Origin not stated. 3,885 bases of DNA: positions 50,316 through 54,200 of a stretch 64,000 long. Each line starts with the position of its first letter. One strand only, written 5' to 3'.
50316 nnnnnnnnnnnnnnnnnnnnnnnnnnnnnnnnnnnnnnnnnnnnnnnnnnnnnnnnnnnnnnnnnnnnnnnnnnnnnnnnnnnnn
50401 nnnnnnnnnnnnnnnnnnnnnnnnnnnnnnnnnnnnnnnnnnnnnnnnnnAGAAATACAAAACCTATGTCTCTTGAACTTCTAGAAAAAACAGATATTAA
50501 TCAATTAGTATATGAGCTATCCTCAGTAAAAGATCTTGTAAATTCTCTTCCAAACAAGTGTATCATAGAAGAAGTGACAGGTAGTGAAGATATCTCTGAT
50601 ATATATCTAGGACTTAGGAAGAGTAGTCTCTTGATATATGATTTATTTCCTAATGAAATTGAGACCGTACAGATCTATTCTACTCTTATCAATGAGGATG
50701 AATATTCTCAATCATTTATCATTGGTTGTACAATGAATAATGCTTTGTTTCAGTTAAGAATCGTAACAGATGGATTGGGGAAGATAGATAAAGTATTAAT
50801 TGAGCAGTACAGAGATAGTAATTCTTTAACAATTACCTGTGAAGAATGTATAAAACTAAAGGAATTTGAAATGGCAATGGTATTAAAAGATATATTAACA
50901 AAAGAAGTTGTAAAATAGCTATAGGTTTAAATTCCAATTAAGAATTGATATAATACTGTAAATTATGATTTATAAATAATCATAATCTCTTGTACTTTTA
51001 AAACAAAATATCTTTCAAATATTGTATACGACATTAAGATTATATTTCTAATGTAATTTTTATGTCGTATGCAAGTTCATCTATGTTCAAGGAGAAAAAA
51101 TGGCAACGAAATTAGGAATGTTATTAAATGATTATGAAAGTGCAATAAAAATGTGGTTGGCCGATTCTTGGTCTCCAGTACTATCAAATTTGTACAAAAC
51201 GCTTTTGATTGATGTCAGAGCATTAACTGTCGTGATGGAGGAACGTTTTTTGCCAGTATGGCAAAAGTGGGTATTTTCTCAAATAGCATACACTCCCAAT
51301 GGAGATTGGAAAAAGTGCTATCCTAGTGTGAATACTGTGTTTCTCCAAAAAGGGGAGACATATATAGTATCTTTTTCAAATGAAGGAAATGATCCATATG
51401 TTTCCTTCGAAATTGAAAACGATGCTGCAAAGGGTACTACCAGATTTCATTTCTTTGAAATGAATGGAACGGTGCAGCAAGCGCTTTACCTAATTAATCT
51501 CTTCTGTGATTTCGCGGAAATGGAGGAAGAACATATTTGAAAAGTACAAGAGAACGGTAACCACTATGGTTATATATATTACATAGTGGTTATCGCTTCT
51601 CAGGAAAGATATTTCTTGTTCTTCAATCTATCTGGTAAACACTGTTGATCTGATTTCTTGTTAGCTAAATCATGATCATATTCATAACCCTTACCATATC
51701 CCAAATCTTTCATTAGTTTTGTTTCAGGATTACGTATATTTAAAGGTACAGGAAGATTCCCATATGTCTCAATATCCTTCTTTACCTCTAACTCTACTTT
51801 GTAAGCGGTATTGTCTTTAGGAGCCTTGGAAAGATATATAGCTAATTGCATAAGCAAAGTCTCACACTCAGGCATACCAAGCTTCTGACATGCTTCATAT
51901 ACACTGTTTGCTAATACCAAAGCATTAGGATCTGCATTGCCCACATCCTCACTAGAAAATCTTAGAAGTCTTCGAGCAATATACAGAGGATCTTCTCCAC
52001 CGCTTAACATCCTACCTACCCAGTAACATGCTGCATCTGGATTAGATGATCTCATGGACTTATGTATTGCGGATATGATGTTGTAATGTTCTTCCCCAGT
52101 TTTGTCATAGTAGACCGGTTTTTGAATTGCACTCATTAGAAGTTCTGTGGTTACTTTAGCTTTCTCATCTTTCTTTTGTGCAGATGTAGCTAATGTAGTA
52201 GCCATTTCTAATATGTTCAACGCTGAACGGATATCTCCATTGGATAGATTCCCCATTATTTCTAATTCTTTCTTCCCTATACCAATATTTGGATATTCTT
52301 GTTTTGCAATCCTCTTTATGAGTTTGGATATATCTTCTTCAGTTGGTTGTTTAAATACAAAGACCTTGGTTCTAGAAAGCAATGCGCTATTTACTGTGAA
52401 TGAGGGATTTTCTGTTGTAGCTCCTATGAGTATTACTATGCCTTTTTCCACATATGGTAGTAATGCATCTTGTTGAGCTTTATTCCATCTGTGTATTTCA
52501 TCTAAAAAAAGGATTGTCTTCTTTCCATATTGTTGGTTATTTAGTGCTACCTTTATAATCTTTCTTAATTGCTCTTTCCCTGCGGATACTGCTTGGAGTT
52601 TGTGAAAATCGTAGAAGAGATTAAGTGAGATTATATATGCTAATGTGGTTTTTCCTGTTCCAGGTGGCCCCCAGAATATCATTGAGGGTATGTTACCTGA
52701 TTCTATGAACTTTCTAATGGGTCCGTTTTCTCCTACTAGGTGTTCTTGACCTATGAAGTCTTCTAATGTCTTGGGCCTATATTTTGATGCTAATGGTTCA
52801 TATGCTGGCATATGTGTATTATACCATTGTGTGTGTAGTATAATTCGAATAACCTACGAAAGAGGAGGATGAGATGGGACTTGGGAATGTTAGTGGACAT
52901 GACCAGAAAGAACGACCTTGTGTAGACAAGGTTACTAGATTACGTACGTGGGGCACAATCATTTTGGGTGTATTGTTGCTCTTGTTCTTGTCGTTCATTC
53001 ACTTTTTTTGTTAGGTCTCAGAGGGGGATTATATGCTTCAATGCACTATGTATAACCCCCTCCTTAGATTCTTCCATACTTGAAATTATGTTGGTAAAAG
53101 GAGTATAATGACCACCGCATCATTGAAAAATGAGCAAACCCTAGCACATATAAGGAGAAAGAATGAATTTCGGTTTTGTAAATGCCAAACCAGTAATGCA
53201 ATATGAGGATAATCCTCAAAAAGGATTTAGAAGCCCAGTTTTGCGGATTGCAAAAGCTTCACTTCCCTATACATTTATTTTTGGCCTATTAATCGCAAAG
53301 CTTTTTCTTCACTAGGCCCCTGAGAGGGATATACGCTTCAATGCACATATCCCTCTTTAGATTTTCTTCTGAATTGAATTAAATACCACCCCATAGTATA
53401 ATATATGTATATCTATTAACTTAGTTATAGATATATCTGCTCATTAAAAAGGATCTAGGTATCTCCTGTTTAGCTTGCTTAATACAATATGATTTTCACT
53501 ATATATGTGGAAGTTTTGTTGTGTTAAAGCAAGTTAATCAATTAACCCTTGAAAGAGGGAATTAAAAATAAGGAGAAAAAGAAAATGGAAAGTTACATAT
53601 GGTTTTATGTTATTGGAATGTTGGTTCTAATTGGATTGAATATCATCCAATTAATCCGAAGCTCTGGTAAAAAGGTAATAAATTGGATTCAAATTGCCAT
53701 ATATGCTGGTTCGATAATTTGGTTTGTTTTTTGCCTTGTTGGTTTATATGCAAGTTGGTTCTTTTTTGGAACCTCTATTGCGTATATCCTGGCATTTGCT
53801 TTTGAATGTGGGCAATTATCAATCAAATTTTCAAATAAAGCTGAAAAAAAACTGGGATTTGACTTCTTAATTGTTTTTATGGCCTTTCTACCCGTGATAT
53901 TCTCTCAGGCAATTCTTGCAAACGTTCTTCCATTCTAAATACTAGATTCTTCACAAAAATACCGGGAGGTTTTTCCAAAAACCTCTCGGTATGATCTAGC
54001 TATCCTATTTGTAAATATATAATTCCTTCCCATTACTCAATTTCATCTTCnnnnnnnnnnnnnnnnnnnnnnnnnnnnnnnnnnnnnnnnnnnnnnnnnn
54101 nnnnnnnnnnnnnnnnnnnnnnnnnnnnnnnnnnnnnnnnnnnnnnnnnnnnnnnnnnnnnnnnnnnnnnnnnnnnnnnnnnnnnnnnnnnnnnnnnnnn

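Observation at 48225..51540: Tandem array of six small acidic orphan proteins (A-F) between tyrS and rarA, with an apparent paralogous core and a duplicated leaderless-type promoter element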

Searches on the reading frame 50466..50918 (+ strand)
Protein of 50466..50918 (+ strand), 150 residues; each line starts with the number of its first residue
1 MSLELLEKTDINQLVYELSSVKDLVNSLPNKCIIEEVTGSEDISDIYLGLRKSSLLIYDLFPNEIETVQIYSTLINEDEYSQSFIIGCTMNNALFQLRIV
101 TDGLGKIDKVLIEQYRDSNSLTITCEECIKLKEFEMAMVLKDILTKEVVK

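Call 4: search_protein_families(library=pfam, proteins=[window:50466-50918:+], max_evalue=1)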
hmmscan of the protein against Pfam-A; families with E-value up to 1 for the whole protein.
window:50466-50918:+ (150 aa): 1 family
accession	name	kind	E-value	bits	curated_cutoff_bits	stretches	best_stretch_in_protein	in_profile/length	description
PF00406.28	ADK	-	0.1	13.1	26.8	1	54-118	75-138/151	Adenylate kinase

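Call 5: search_protein_families(library=phrogs, proteins=[window:50466-50918:+], max_evalue=1)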
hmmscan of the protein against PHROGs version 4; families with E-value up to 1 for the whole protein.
window:50466-50918:+ (150 aa): 2 families
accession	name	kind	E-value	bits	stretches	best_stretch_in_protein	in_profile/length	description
phrog_27710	-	unknown function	0.014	16.9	1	20-76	45-105/137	-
phrog_23478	-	unknown function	0.23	12.4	1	85-136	46-98/166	-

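Call 6: search_protein_families(library=padloc, proteins=[window:50466-50918:+], max_evalue=1)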
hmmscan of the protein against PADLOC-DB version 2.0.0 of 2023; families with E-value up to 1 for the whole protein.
window:50466-50918:+ (150 aa): 0 families

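Call 7: search_protein_families(library=ncbifam, proteins=[window:50466-50918:+], max_evalue=1)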
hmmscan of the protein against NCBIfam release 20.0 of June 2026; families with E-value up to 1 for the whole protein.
window:50466-50918:+ (150 aa): 0 families

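Call 50: find_related_loci(query=window:50466-50915:+, collection=viral_contigs, flank=5000)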
Query window:50466-50915:+ (150 aa) in viral_contigs; peptide patterns used: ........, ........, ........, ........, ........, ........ (x = any residue, [..] = any of these).
3 stretches matched a pattern, but none encodes a relative of the query by tblastn (E <= 1e-3).

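Call 109: search_dna_similar(query=window:50466-50915:+, collection=phages, mode=protein, max_evalue=0.01, max_rows=5)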
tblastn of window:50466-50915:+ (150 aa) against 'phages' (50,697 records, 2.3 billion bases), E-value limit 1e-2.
No match.

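Call 112: search_dna_similar(query=window:50466-50915:+, collection=plasmids, mode=protein, max_evalue=0.01, max_rows=5)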
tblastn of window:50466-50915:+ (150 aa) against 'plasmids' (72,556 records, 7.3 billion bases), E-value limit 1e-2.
No match.

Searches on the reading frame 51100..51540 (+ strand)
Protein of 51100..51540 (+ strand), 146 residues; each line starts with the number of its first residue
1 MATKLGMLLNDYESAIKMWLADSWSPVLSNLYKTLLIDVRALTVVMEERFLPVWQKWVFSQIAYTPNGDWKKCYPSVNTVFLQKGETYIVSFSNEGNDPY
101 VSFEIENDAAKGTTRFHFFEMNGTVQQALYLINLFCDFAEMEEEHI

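Call 4: search_protein_families(library=pfam, proteins=[window:51100-51540:+], max_evalue=1)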
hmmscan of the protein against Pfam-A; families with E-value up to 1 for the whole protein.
window:51100-51540:+ (146 aa): 2 families
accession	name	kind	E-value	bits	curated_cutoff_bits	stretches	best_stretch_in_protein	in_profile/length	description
PF02018.23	CBM_4_9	-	0.017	15.9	25.9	1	80-119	57-99/136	Carbohydrate binding domain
PF13730.12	HTH_36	-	0.12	12.6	25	0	56-79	8-30/55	Helix-turn-helix domain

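Call 5: search_protein_families(library=phrogs, proteins=[window:51100-51540:+], max_evalue=1)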
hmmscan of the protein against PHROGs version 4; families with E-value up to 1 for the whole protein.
window:51100-51540:+ (146 aa): 1 family
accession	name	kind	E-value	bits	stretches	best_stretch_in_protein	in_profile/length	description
phrog_28028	-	unknown function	0.057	15.2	1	66-123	7-68/75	-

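Call 6: search_protein_families(library=padloc, proteins=[window:51100-51540:+], max_evalue=1)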
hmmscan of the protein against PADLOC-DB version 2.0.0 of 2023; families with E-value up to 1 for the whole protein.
window:51100-51540:+ (146 aa): 0 families

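Call 7: search_protein_families(library=ncbifam, proteins=[window:51100-51540:+], max_evalue=1)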
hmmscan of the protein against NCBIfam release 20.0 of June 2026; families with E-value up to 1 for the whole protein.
window:51100-51540:+ (146 aa): 0 families

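Call 110: search_dna_similar(query=window:51100-51537:+, collection=phages, mode=protein, max_evalue=0.01, max_rows=5)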
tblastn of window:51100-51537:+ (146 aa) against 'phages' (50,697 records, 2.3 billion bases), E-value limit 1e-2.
No match.

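Call 113: search_dna_similar(query=window:51100-51537:+, collection=plasmids, mode=protein, max_evalue=0.01, max_rows=5)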
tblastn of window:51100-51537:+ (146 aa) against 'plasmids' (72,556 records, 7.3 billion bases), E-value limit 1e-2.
No match.

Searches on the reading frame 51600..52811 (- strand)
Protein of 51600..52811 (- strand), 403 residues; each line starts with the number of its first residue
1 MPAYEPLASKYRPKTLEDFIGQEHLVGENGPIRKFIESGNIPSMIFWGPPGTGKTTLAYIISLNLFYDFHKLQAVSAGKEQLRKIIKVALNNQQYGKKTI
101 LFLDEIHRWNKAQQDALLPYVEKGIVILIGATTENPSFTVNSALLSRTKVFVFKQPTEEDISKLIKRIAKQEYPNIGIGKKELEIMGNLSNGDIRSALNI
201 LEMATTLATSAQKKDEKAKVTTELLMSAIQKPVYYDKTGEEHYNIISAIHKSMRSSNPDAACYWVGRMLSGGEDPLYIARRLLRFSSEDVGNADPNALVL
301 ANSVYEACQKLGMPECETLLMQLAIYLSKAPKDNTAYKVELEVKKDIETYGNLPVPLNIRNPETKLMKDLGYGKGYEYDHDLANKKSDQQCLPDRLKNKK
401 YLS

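Call 21: find_related_loci(query=window:51600-52811:-, collection=metagenome_contigs, flank=8000)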
Query window:51600-52811:- (403 aa) in metagenome_contigs; peptide patterns used: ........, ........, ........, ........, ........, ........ (x = any residue, [..] = any of these).
589 stretches matched a pattern; 477 encode a relative of the query (tblastn E <= 1e-3); the best 80 are kept; 80 distinct loci.
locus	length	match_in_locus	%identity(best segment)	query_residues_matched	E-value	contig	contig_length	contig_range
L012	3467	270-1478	99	1-403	0e+0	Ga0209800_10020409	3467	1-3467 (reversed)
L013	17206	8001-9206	99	1-402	0e+0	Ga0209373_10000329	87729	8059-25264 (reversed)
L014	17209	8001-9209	98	1-403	0e+0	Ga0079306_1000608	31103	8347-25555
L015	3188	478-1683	98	1-402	0e+0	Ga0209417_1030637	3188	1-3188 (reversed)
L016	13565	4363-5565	97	1-401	0e+0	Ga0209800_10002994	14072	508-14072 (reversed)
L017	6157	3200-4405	97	1-402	0e+0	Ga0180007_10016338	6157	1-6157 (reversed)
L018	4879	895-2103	96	1-403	0e+0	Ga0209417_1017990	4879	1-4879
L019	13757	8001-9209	96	1-403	0e+0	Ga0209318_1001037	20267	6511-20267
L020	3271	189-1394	96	1-402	0e+0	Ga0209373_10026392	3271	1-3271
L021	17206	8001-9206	96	1-402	0e+0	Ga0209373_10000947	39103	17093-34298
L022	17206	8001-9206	96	1-402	0e+0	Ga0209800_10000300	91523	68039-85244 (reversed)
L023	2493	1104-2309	82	1-402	0e+0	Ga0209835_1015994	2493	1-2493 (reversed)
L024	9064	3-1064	96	50-403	0e+0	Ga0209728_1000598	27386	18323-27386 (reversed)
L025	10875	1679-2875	82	1-403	0e+0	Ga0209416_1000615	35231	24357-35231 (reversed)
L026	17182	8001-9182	82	1-394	0e+0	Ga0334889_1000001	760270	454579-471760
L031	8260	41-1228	80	5-402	0e+0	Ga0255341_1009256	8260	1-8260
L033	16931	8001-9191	80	5-403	0e+0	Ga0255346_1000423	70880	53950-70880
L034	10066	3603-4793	79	1-399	0e+0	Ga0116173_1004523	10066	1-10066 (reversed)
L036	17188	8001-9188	80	5-402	0e+0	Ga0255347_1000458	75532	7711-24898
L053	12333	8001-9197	76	1-403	0e+0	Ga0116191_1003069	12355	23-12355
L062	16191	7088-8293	74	1-402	0e+0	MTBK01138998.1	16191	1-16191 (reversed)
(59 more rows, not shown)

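Call 36: search_protein_families(library=pfam, proteins=[L053:9193-11724:-, L062:8555-11428:+, L036:9282-10352:+, L034:4810-5823:+, L031:1308-2192:+, L062:11452-12084:+, L033:9187-9951:-], max_evalue=0.01)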
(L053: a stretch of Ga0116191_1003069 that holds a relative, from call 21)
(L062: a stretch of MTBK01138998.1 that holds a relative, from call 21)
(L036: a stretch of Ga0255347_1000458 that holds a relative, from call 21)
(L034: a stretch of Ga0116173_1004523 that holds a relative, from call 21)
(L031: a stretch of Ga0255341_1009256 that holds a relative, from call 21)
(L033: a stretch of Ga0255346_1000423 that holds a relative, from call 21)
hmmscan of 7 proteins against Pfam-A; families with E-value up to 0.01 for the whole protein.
L053:9193-11724:- (843 aa): 0 families

L062:8555-11428:+ (957 aa): 3 families
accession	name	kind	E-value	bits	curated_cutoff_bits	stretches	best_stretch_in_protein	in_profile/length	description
PF07581.17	Glug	-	4.5e-09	36.5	20.5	0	482-504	4-28/28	The GLUG motif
PF17164.10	DUF5122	-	6.1e-09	36.4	27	2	65-93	6-34/36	Domain of unknown function (DUF5122) beta-propeller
PF16656.11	Pur_ac_phosph_N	-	0.00029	21.8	30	1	672-755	17-93/93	Purple acid Phosphatase, N-terminal domain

L036:9282-10352:+ (356 aa): 1 family
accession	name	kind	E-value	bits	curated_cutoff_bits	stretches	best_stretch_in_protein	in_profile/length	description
PF13475.11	DUF4116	-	7.1e-35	118.8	24.9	4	296-343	2-49/49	Domain of unknown function (DUF4116)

L034:4810-5823:+ (337 aa): 1 family
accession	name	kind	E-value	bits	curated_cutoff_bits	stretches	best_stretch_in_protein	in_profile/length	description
PF00579.31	tRNA-synt_1b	-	1.4e-52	179.3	21.1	1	10-289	6-291/292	tRNA synthetases class I (W and Y)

L031:1308-2192:+ (294 aa): 0 families

L062:11452-12084:+ (210 aa): 1 family
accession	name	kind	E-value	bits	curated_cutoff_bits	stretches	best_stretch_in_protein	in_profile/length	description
PF04203.18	Sortase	-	3.1e-24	85.5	26.6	1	79-200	1-121/125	Sortase domain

L033:9187-9951:- (254 aa): 9 families
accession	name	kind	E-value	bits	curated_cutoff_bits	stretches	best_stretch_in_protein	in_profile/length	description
PF01170.24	UPF0020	-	8.4e-27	94.6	22.3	1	74-245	1-195/197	RMKL-like, methyltransferase domain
PF05175.20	MTS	-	5.5e-11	42.8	23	1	102-240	32-164/170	Methyltransferase small domain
PF13847.12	Methyltransf_31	-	1.7e-07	31.4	27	1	101-218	3-113/145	Methyltransferase domain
PF11599.14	AviRa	-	7.9e-06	25.9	25.7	0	150-224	142-218/232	RRNA methyltransferase AviRa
PF06325.19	PrmA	-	0.00012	22.2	22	1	101-179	161-234/296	Ribosomal protein L11 methyltransferase (PrmA)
PF03602.21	Cons_hypoth95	-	0.0014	18.7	24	1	102-223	42-159/182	Conserved hypothetical protein 95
PF13649.12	Methyltransf_25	-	0.002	19.2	27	1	107-182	3-75/97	Methyltransferase domain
PF02475.24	TRM5-TYW2_MTfase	-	0.0051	17.2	28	1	99-181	34-114/164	TRM5/TYW2 methyltransferase domain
PF02384.22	N6_Mtase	-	0.0067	16.2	20.4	0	90-184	35-138/311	N-6 DNA Methylase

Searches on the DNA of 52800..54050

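Call 103: search_rna_families(source=window, start=52800, end=54050, threshold=evalue, max_evalue=1)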
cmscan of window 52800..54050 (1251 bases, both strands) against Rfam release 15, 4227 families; matches with E-value up to 1: 0.
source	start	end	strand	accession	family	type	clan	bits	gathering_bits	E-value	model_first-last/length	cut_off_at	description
